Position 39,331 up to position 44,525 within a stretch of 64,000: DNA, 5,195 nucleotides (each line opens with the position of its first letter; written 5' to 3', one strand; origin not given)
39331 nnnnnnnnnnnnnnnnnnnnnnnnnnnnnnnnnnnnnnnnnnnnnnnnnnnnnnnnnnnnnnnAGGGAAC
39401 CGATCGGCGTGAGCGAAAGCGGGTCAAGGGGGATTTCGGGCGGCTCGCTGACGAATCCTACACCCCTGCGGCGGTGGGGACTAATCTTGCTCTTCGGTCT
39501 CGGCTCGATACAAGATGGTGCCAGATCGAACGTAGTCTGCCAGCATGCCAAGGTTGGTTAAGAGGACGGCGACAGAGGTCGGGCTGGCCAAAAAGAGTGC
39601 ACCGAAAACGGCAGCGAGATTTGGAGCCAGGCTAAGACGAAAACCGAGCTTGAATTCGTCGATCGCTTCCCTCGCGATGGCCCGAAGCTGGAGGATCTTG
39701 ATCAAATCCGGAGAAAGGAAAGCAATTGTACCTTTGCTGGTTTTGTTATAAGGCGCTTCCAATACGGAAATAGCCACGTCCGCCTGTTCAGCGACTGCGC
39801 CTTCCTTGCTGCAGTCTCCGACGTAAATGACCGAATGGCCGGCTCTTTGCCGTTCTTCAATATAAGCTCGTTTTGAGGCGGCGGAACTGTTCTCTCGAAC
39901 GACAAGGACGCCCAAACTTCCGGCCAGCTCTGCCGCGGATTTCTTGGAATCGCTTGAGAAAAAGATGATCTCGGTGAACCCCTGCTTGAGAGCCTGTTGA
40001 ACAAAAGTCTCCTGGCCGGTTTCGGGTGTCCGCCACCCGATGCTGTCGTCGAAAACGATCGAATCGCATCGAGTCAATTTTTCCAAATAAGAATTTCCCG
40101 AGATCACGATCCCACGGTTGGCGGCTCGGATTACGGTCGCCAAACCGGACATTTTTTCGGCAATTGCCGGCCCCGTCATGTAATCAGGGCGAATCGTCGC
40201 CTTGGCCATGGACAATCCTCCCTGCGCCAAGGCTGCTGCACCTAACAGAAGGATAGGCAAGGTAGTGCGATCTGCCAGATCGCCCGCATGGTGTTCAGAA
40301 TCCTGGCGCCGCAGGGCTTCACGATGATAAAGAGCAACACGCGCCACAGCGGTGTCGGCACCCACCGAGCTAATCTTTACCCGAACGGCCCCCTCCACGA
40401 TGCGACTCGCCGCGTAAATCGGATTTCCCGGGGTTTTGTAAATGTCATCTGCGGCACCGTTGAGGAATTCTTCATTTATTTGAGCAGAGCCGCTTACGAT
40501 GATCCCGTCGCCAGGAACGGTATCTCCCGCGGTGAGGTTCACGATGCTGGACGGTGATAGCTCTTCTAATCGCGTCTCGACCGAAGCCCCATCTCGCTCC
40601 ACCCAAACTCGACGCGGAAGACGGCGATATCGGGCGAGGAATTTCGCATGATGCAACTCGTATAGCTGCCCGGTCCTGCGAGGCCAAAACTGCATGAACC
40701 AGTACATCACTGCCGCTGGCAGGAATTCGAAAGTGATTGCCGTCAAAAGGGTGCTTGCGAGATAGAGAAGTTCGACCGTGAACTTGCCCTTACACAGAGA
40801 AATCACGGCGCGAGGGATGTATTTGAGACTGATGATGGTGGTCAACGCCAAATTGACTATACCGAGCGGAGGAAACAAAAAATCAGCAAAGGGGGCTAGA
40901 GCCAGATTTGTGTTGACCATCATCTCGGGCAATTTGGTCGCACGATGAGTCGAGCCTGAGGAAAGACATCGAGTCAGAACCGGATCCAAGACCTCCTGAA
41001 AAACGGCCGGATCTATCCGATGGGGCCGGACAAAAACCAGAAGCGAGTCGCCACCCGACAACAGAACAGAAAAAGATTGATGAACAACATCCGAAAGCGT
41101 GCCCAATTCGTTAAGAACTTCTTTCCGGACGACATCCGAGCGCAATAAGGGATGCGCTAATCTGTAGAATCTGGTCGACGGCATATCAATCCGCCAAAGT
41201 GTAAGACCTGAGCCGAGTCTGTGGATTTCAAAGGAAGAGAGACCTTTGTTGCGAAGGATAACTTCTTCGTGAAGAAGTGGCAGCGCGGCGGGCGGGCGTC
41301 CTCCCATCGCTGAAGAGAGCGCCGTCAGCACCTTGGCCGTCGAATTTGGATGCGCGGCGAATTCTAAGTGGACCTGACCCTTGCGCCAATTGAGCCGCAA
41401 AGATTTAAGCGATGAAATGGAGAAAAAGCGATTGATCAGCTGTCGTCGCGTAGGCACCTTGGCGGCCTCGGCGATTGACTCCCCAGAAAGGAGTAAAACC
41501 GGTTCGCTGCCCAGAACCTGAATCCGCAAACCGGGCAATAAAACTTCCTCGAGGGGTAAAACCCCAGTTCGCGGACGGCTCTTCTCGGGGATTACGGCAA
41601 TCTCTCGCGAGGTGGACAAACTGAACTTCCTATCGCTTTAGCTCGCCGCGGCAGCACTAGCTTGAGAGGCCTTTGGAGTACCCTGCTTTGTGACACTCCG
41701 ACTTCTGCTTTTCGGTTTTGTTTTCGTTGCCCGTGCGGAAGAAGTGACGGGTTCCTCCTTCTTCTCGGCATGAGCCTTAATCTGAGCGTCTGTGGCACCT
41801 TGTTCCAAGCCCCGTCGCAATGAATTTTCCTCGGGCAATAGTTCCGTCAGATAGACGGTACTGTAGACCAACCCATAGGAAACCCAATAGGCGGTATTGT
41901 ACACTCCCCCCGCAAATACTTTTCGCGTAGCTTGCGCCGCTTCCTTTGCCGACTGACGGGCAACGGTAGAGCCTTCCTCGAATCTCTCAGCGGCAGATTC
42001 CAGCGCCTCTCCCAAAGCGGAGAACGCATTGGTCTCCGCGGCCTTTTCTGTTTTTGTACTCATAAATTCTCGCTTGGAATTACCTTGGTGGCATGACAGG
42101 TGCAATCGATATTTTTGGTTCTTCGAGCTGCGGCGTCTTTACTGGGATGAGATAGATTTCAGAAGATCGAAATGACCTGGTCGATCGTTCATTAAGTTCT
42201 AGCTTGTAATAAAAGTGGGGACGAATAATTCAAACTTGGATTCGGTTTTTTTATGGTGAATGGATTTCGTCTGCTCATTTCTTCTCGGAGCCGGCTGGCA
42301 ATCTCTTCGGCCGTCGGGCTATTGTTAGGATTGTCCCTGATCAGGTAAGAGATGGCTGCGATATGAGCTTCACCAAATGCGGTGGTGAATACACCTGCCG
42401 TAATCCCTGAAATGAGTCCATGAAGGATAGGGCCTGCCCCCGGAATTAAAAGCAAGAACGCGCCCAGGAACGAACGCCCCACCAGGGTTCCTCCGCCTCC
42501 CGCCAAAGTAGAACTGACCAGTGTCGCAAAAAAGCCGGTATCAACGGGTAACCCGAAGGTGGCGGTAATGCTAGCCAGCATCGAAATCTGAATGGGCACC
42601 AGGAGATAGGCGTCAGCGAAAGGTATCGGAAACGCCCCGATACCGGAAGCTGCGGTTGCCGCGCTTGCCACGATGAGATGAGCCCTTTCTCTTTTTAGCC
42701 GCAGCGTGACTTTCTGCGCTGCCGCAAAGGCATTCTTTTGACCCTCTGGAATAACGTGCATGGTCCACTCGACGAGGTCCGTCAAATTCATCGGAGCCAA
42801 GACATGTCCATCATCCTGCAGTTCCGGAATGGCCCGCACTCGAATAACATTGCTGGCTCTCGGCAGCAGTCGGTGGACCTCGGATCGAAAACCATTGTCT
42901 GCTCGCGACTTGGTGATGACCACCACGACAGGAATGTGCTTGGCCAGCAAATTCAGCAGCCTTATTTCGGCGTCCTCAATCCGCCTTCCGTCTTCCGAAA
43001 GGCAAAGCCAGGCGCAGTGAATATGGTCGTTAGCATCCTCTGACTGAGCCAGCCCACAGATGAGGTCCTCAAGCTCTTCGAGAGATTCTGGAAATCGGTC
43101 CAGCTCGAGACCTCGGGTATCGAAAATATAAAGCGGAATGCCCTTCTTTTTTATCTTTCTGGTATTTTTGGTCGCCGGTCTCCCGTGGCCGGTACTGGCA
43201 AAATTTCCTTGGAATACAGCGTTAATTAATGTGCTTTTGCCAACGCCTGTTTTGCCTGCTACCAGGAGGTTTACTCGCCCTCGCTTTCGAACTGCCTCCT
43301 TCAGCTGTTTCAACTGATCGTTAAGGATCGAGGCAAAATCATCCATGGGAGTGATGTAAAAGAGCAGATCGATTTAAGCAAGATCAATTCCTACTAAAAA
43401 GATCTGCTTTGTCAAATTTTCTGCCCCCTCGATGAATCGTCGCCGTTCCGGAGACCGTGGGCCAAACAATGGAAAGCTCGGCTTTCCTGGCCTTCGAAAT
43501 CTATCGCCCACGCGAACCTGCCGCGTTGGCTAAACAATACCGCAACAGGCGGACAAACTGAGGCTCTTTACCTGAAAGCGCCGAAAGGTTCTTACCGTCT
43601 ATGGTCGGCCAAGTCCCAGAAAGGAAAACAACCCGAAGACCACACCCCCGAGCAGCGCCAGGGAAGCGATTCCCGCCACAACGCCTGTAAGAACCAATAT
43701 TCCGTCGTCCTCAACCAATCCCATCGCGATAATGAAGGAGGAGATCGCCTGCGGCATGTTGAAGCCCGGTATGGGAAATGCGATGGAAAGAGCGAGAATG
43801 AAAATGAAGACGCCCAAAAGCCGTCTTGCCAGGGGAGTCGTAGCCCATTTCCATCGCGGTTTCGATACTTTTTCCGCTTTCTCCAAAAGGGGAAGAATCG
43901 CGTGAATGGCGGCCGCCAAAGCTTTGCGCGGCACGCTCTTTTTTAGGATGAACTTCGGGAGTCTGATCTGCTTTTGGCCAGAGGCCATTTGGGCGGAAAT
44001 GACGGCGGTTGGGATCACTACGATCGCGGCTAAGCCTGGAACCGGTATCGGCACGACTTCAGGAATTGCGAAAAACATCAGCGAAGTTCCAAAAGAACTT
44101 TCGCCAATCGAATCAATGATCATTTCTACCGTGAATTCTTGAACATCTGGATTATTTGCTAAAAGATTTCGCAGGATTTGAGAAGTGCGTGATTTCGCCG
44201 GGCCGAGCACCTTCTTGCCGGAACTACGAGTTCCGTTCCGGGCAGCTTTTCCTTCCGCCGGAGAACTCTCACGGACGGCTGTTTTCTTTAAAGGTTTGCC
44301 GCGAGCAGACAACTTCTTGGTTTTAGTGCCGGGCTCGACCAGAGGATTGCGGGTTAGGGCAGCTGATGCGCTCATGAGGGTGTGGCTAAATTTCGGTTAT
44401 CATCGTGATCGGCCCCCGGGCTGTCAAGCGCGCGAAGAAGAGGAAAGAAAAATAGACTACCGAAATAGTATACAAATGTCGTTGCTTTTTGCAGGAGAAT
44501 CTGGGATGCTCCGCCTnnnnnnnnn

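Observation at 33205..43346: Cluster of three divergent P1B-like P-type ATPase paralogs: one catalytically intact, two with every catalytic signature replaced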

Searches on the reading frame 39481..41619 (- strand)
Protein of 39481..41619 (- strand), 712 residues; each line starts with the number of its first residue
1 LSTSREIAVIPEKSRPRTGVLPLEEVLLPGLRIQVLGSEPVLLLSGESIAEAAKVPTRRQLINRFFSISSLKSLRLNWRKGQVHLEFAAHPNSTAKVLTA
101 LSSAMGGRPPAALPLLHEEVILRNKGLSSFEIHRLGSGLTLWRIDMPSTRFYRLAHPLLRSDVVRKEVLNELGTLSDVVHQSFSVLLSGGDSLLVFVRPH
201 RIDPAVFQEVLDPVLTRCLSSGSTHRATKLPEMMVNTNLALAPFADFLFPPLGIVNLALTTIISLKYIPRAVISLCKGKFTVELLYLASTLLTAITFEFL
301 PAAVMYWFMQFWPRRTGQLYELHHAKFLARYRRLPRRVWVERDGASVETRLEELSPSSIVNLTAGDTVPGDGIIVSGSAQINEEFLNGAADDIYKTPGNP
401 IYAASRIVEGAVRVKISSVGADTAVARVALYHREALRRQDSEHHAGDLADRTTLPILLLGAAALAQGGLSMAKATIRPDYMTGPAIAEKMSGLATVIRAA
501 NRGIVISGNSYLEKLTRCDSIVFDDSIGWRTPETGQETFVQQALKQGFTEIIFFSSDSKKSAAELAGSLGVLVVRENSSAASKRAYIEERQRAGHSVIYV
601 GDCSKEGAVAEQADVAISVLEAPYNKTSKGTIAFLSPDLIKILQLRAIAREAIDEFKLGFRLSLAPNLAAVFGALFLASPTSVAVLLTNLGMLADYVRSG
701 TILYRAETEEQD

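Call 6: search_protein_families(library=pfam, proteins=[window:39481-41619:-], max_evalue=0.01)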
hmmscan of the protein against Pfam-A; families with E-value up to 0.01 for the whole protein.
window:39481-41619:- (712 aa): 1 family
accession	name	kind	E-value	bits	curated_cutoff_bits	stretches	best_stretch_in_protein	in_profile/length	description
PF00122.25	E1-E2_ATPase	-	1.5e-21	77.2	28.1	1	334-466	3-136/181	E1-E2 ATPase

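Call 7: search_protein_families(library=ncbifam, proteins=[window:39481-41619:-], max_evalue=0.01)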
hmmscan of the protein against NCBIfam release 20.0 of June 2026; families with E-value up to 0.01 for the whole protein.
window:39481-41619:- (712 aa): 14 families
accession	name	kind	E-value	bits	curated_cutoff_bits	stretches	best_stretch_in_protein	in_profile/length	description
TIGR01525.1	ATPase-IB_hvy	subfamily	1e-32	113.8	346.25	2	332-524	51-254/560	heavy metal translocating P-type ATPase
TIGR01512.1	ATPase-IB2_Cd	subfamily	7.8e-25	87.5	313.5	2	346-524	61-240/494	cadmium family heavy metal-translocating P-type ATPase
TIGR01511.1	ATPase-IB1_Cu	subfamily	1.9e-24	86.5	397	2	349-524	89-267/542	copper-translocating P-type ATPase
NF007952.0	PRK10671.1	equivalog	1.6e-17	63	1316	1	346-452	337-440/838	copper-exporting P-type ATPase CopA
TIGR01494.1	ATPase_P-type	subfamily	3.1e-11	42.4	62.3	1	337-420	36-116/478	HAD-IC family P-type ATPase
NF008262.1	PRK11033.1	equivalog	7e-10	38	1005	1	329-439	225-335/731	zinc/cadmium/mercury/lead-transporting ATPase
NF033775.1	P_type_ZntA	exception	8.4e-09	34.3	1240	1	342-439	243-340/732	Zn(II)/Cd(II)/Pb(II) translocating P-type ATPase ZntA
TIGR01517.1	ATPase-IIB_Ca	equivalog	2.5e-08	32.6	507.05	1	336-449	156-269/882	calcium-translocating P-type ATPase, PMCA-type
TIGR01647.1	ATPase-IIIA_H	equivalog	3.1e-08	32.3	615.5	1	334-429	90-186/755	plasma-membrane proton-efflux P-type ATPase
TIGR01497.1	kdpB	equivalog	1.4e-07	30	527.9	1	341-430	111-203/675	potassium-transporting ATPase subunit KdpB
TIGR01657.1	P-ATPase-V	hypoth_equivalog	6.8e-06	23.9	618.25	1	323-396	216-291/1055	ATP13A2 family polyamine export P-type ATPase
TIGR01524.1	ATPase-IIIB_Mg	equivalog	0.00016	19.7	610.75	0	579-672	587-680/867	magnesium-translocating P-type ATPase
NF010609.0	PRK14010.1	equivalog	0.0019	16.5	1323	0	342-399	111-168/673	K(+)-transporting ATPase subunit B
NF011702.0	PRK15122.1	subfamily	0.0055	14.7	975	0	335-376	157-199/907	magnesium-translocating P-type ATPase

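Call 33: find_homologous_proteins(query=window:39481-41619:-, max_evalue=0.00001)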
Query window:39481-41619:- (712 aa): 107 proteins with E <= 0.00001 among 8000 candidates.
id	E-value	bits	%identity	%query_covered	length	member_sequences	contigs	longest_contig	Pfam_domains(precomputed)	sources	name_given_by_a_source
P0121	0.0e+0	1548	100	100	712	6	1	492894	PF00122.26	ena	-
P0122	0.0e+0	1184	76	99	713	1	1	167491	PF00122.26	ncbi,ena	-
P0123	0.0e+0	1181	75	100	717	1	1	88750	PF00122.26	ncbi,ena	-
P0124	0.0e+0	1171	75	100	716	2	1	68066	PF00122.26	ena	-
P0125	0.0e+0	1171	76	100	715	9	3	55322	PF00122.26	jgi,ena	-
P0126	0.0e+0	1169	75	100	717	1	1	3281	PF00122.26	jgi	jgi:hypothetical protein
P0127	0.0e+0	1168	75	100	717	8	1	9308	PF00122.26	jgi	jgi:hypothetical protein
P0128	0.0e+0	1166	75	100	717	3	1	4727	PF00122.26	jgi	jgi:hypothetical protein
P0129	0.0e+0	1163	74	100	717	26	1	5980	PF00122.26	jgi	jgi:hypothetical protein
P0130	0.0e+0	1162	74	100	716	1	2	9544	PF00122.26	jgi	jgi:hypothetical protein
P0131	0.0e+0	1161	74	100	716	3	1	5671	PF00122.26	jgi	jgi:E1-E2 ATPase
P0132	0.0e+0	1160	75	100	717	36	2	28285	PF00122.26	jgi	jgi:hypothetical protein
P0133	0.0e+0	1160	74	100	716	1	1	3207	PF00122.26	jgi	jgi:hypothetical protein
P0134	0.0e+0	1159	74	100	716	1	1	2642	PF00122.26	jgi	jgi:hypothetical protein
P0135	0.0e+0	1159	74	100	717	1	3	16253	PF00122.26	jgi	jgi:hypothetical protein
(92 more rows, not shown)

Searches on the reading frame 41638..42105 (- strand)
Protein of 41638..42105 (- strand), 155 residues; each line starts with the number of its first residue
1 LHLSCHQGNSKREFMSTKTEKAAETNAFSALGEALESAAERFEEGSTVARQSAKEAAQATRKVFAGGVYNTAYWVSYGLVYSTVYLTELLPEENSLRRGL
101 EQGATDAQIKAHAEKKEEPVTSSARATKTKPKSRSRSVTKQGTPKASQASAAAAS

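Call 6: search_protein_families(library=pfam, proteins=[window:41638-42105:-], max_evalue=0.01)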
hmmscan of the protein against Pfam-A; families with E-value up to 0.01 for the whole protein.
window:41638-42105:- (155 aa): 0 families

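Call 7: search_protein_families(library=ncbifam, proteins=[window:41638-42105:-], max_evalue=0.01)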
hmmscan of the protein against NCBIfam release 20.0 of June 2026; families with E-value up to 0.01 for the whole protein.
window:41638-42105:- (155 aa): 0 families

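Call 46: search_protein_representatives(protein=window:41638-42105:-)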
Query: 155 residues. Proteins with E-value up to 0.001 (for the whole library): 204; up to 1e-10: 55; up to 1e-30: 4. The best 150 are listed.
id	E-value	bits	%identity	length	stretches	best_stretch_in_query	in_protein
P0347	7.5e-52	191.2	71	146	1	11-152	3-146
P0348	1.0e-39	151.9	64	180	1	15-138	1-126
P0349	1.4e-32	128.9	52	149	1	17-154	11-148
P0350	1.9e-32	128.4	64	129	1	56-153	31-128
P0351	4.9e-29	117.4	57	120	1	15-131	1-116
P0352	8.2e-28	113.4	53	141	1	19-149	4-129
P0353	6.7e-26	107.3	61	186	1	15-126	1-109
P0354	1.1e-25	106.6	49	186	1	9-143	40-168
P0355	3.5e-23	98.5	62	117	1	15-100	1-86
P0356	7.2e-22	94.2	47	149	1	15-152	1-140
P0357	4.5e-21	91.7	56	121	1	15-111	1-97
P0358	7.5e-21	90.9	51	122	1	15-118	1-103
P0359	1.6e-20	89.9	51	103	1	16-108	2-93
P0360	1.4e-19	86.8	57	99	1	35-117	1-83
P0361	1.7e-19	86.5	52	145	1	16-110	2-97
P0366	1.4e-18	83.6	44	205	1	5-122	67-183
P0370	3.2e-18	82.5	49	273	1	10-118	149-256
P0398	1.7e-11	60.7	45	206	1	23-109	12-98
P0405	8.7e-10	55.2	41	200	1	24-103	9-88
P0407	3.2e-09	53.3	39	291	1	17-113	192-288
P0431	9.3e-07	45.4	62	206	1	26-72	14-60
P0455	6.0e-06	42.8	28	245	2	17-97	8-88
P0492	6.8e-05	39.3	54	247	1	10-63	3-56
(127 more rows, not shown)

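Call 49: search_protein_families(library=pfam, proteins=[window:41638-42105:-], max_evalue=5)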
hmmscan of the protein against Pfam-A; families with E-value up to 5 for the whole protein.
window:41638-42105:- (155 aa): 3 families
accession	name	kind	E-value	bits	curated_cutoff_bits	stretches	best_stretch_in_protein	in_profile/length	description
PF15033.11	Kinocilin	-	0.11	12.5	27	1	43-129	23-110/123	Kinocilin protein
PF18127.6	NAMPT_N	-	0.21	12.3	25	1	35-74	44-83/98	Nicotinamide phosphoribosyltransferase, N-terminal domain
PF24036.1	DUF7345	-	3.5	8.2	27.5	1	17-61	18-62/132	Domain of unknown function (DUF7345)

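Call 57: predict_structure(alignment_id=A2)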
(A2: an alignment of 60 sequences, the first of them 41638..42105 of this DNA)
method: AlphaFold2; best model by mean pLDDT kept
length: 155 residues; sequences in the alignment: 60
mean_pLDDT: 74.0   pTM: 0.40
mean pLDDT of the five models: 74.0, 73.9, 72.3, 72.1, 72.1
residues with pLDDT >= 90: 36; 70-90: 52; 50-70: 64; < 50: 3
segments of 3 or more residues with pLDDT < 50: none
pLDDT, mean of each block of 10 residues (from residue 1): 72 65 66 78 65 70 74 92 92 92 94 79 56 63 62 53
secondary structure, 60 per line:
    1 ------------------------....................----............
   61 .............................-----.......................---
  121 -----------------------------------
elements in order: H25-44 H49-89 H95-117

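Call 83: search_protein_families(library=pfam, proteins=[P0370, P0407, P0455, P0366, P0398, P0405, P0431, P0492], max_evalue=0.001)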
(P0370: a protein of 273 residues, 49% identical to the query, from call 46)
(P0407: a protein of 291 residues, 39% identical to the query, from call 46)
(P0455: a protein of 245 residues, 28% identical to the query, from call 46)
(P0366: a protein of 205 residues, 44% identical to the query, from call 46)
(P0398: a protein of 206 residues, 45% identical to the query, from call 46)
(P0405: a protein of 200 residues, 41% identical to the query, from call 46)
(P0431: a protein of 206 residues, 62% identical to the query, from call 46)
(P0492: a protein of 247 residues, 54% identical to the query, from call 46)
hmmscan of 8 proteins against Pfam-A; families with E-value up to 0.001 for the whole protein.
P0370 (273 aa): 0 families

P0407 (291 aa): 0 families

P0455 (245 aa): 0 families

P0366 (205 aa): 0 families

P0398 (206 aa): 0 families

P0405 (200 aa): 0 families

P0431 (206 aa): 1 family
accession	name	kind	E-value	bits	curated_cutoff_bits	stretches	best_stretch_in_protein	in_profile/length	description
PF20432.4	Xre-like-HTH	-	9.4e-14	51.9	25.8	1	87-146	4-63/63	Antitoxin Xre-like helix-turn-helix domain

P0492 (247 aa): 0 families

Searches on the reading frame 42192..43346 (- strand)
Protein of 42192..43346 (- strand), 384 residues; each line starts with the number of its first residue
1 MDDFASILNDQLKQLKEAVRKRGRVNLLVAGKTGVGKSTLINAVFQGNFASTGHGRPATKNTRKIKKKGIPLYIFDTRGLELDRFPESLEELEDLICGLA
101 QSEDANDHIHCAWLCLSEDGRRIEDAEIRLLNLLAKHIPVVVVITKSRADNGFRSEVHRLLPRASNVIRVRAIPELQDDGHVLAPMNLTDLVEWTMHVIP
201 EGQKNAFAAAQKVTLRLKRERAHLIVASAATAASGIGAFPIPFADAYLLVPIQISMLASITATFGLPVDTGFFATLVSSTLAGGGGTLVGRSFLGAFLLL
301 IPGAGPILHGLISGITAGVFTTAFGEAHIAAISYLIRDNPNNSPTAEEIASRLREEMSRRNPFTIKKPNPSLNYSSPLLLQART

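Call 6: search_protein_families(library=pfam, proteins=[window:42192-43346:-], max_evalue=0.01)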
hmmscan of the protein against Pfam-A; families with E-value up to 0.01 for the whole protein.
window:42192-43346:- (384 aa): 10 families
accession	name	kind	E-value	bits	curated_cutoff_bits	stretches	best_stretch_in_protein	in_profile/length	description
PF01926.29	MMR_HSR1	-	3.2e-09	37.3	21.9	1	28-146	3-113/113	50S ribosome-binding GTPase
PF00735.24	Septin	-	4.2e-08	33.2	26.2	1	24-65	4-48/280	Septin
PF05128.17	DUF697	-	9.3e-07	29.2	27.7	1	209-350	10-153/162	Domain of unknown function (DUF697)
PF13191.12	AAA_16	-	4.2e-06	27.8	32.6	1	11-144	8-138/167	AAA ATPase domain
PF03193.22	RsgA_GTPase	-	5.3e-05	23.5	30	1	10-54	95-136/174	RsgA GTPase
PF13555.12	AAA_29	-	0.0008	19.6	27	1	21-44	21-42/61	P-loop containing region of AAA domain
PF04548.22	AIG1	-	0.0013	18.5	27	1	26-85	2-63/212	AIG1 family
PF00437.27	T2SSE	-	0.003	16.7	24.9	1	8-46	127-164/370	Type II/IV secretion system protein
PF00350.29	Dynamin_N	-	0.0037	17.7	27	1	28-68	2-41/168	Dynamin family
PF00071.28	Ras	-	0.0047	17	21.6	1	27-81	2-59/162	Ras family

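Call 7: search_protein_families(library=ncbifam, proteins=[window:42192-43346:-], max_evalue=0.01)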
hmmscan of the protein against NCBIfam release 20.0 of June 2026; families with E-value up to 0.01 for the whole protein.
window:42192-43346:- (384 aa): 15 families
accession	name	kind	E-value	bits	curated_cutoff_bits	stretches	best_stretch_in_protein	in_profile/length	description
TIGR00993.1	3a0901s04IAP86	subfamily_domain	4.5e-07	28.5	660.7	1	25-83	119-179/763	chloroplast protein import component Toc86/159, G and M domains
TIGR03596.1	GTPase_YlqF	equivalog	6.5e-07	29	208.2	1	7-87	101-180/276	ribosome biogenesis GTPase YlqF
TIGR00231.1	small_GTP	domain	2.8e-05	24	42.5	1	24-86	3-63/164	GTP-binding protein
TIGR03594.1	GTPase_EngA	equivalog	7.1e-05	22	306.7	1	16-147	167-296/432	ribosome biogenesis GTPase Der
TIGR02782.1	TrbB_P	equivalog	0.00027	20.3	304.55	1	9-46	123-158/303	P-type conjugative transfer ATPase TrbB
NF000908.1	PRK00089.1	equivalog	0.0003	20.2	237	1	29-148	8-121/291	GTPase Era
NF003661.0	PRK05291.1-3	equivalog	0.00039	19.9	380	1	7-81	199-275/448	tRNA uridine-5-carboxymethylaminomethyl(34) synthesis GTPase MnmE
TIGR03597.1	GTPase_YqeH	equivalog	0.00042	19.6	297.4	1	10-51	140-182/361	ribosome biogenesis GTPase YqeH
TIGR03918.1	GTP_HydF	equivalog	0.00044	19.2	325.55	1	22-152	5-130/392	[FeFe] hydrogenase H-cluster maturation GTPase HydF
TIGR00450.1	mnmE_trmE_thdF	equivalog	0.001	18.3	252.6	1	6-80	195-267/446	tRNA uridine-5-carboxymethylaminomethyl(34) synthesis GTPase MnmE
NF010469.0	PRK13894.1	subfamily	0.0011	18.4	508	1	9-48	136-173/320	conjugal transfer ATPase TrbB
NF010407.0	PRK13833.1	subfamily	0.0013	18.2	499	1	9-49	131-169/323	conjugal transfer protein TrbB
TIGR02928.1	TIGR02928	subfamily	0.0024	16.8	181.3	1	12-46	28-62/366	orc1/cdc6 family replication initiation protein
NF049994.1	slr1306_fam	domain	0.0043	15.7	490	1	7-49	92-133/470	slr1306 family protein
TIGR00157.1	TIGR00157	equivalog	0.0047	16.5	100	1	9-47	110-145/247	ribosome small subunit-dependent GTPase A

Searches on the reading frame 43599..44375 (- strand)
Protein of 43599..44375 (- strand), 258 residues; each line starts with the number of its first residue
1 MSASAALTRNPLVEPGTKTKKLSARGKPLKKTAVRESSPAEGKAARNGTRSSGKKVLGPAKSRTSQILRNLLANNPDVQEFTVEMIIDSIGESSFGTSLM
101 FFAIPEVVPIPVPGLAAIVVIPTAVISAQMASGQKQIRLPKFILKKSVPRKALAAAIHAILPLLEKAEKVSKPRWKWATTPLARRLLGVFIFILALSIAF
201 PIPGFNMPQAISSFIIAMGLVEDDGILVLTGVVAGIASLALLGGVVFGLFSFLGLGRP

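Call 6: search_protein_families(library=pfam, proteins=[window:43599-44375:-], max_evalue=0.01)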
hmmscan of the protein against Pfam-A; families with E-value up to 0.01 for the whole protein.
window:43599-44375:- (258 aa): 1 family
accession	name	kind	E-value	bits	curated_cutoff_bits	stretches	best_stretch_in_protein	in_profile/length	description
PF06055.17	ExoD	-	4.9e-49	166.6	23.8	1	65-243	2-179/180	Exopolysaccharide synthesis, ExoD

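Call 7: search_protein_families(library=ncbifam, proteins=[window:43599-44375:-], max_evalue=0.01)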
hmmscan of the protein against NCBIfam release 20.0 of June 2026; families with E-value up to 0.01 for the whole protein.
window:43599-44375:- (258 aa): 0 families

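Call 51: search_protein_families(library=ncbifam, proteins=[window:43599-44375:-], max_evalue=0.01)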
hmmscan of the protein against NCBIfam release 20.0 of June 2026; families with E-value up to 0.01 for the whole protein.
window:43599-44375:- (258 aa): 0 families
